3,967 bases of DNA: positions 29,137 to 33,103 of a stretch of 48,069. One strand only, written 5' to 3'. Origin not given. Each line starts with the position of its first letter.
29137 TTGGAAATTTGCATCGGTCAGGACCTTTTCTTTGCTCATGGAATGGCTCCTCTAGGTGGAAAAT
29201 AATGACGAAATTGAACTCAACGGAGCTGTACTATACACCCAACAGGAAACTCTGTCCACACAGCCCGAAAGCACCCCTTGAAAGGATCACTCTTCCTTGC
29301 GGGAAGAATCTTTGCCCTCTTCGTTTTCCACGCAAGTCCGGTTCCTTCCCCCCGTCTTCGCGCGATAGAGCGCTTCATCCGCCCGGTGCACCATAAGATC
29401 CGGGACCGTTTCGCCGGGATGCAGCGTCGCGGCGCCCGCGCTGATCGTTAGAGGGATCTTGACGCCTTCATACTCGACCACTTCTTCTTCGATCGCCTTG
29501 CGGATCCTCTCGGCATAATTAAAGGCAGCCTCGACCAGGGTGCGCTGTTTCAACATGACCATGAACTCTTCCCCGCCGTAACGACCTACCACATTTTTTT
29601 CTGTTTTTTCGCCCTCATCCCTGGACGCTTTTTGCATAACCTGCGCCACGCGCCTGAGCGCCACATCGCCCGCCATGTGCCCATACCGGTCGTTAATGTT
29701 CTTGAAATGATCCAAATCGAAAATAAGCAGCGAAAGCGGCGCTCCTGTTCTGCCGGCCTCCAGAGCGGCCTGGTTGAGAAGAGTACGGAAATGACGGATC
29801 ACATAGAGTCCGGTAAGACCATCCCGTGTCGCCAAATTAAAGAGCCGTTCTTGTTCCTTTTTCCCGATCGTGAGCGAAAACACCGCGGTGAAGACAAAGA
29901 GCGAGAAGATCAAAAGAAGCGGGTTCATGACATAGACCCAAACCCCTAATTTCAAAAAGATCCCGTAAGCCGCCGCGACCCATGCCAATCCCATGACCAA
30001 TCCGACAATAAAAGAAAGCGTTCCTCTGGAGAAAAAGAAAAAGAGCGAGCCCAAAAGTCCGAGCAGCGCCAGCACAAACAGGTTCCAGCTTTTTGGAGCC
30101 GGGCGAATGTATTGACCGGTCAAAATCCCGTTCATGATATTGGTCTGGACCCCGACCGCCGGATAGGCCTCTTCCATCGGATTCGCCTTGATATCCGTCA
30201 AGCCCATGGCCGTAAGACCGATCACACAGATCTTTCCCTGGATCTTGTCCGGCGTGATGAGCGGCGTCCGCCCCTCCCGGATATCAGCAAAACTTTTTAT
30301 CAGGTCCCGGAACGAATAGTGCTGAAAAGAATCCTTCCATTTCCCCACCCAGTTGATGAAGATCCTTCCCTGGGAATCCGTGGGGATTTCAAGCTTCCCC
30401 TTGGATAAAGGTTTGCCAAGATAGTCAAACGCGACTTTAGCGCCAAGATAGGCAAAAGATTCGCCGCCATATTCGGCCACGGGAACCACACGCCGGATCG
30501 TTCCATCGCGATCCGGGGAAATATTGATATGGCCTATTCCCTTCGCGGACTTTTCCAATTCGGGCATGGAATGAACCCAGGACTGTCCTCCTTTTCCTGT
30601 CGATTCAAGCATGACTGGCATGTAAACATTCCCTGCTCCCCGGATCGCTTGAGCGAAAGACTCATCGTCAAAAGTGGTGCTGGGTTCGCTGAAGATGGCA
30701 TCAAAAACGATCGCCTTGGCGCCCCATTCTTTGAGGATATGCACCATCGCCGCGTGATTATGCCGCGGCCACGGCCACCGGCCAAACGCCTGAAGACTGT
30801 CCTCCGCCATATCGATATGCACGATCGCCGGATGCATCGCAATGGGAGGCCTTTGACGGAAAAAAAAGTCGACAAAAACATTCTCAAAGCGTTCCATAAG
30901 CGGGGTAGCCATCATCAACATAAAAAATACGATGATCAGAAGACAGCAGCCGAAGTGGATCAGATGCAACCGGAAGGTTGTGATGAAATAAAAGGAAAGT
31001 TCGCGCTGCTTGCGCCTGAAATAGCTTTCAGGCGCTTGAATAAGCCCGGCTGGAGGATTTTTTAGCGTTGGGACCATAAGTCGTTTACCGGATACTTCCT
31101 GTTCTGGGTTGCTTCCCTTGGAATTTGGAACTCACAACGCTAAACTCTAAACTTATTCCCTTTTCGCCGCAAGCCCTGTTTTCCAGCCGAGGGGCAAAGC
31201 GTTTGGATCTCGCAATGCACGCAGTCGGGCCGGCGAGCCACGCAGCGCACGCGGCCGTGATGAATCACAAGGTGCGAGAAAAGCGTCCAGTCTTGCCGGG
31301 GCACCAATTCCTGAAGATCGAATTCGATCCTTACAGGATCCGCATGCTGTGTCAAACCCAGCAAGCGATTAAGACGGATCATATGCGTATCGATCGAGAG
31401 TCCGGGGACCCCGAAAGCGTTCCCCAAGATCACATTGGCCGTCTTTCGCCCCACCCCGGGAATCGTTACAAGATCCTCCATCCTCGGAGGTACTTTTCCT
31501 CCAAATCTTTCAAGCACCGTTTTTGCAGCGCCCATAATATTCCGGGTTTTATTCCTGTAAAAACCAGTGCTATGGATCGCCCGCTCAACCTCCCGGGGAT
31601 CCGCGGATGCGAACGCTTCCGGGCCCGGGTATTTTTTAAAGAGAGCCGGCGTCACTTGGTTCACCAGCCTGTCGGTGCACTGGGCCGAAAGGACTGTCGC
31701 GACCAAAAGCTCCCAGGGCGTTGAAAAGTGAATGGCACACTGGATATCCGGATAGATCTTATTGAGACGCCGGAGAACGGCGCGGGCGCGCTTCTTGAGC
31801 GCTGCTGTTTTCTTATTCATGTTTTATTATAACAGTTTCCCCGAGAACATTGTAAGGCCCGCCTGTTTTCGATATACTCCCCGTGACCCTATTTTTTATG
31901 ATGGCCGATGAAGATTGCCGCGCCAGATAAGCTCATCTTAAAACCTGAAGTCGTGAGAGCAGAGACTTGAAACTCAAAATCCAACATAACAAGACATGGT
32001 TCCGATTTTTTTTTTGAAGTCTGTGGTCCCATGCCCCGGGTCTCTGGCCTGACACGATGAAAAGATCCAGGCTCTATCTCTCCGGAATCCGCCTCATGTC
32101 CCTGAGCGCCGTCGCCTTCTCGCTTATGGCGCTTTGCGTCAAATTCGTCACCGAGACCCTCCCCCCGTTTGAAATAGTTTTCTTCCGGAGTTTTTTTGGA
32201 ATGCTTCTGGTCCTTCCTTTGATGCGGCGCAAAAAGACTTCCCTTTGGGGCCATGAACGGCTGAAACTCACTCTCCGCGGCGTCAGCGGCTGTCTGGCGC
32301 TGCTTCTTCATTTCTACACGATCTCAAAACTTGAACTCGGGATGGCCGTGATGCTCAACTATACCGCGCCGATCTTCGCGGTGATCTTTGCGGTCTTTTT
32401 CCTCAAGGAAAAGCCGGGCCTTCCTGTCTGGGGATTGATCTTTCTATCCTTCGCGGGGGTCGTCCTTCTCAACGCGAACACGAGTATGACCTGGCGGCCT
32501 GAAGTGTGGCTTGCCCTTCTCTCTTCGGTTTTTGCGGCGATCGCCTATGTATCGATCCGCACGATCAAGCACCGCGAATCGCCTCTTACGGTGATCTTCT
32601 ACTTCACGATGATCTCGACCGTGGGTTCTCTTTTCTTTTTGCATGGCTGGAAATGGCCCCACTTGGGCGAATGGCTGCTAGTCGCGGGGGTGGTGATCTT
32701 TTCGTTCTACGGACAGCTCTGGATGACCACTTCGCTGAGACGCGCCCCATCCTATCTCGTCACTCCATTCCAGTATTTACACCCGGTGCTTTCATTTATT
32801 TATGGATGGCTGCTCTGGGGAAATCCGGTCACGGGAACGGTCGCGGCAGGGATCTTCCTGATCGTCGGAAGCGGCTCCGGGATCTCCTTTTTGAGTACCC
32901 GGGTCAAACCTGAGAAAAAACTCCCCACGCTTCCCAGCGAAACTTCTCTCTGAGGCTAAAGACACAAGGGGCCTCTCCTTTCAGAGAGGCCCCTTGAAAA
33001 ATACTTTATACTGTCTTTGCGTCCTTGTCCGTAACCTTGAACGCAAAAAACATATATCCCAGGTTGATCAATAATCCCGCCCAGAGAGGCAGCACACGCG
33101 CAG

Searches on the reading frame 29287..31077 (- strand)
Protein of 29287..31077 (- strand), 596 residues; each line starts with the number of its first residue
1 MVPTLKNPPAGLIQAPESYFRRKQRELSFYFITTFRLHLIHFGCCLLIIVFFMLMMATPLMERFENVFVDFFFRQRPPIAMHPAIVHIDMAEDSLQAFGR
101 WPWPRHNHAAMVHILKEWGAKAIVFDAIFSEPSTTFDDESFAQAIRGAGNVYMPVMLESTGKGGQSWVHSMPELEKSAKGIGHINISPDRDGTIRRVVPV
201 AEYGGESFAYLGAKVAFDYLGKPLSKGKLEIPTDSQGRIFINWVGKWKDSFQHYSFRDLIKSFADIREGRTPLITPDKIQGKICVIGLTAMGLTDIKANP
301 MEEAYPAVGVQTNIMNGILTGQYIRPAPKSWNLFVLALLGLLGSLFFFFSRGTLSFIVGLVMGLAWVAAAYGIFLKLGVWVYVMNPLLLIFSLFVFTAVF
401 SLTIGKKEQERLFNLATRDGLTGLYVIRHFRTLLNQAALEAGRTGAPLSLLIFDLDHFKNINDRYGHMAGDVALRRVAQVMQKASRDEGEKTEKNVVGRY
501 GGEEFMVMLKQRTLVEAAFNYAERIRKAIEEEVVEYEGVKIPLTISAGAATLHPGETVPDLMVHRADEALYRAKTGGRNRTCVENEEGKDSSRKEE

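Call 54: search_protein_families(library=pfam, proteins=[window:29287-31077:-], max_evalue=0.00001)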
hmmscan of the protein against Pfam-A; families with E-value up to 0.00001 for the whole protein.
window:29287-31077:- (596 aa): 2 families
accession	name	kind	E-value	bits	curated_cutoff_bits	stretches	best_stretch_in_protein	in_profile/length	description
PF05226.16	CHASE2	-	9.3e-54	183.1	26.3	1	49-343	3-255/257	CHASE2 domain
PF00990.26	GGDEF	-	8.7e-36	123.6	23.8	1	416-580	1-161/161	Diguanylate cyclase, GGDEF domain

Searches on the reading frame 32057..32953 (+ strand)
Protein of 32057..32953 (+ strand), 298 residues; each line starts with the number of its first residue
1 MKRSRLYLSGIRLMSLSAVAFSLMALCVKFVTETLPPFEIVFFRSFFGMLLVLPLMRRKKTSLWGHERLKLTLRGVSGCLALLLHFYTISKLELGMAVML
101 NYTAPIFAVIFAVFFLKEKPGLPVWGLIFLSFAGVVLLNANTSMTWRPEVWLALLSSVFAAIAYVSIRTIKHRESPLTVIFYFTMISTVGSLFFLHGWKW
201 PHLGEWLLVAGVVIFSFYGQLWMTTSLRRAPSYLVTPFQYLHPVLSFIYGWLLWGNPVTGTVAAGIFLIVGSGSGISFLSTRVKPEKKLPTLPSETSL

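Call 54: search_protein_families(library=pfam, proteins=[window:32057-32953:+], max_evalue=0.00001)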
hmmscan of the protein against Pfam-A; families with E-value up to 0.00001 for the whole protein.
window:32057-32953:+ (298 aa): 1 family
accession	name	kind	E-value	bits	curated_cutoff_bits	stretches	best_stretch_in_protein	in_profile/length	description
PF00892.27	EamA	-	4.2e-37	127.9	28.2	2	9-139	2-134/135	EamA-like transporter family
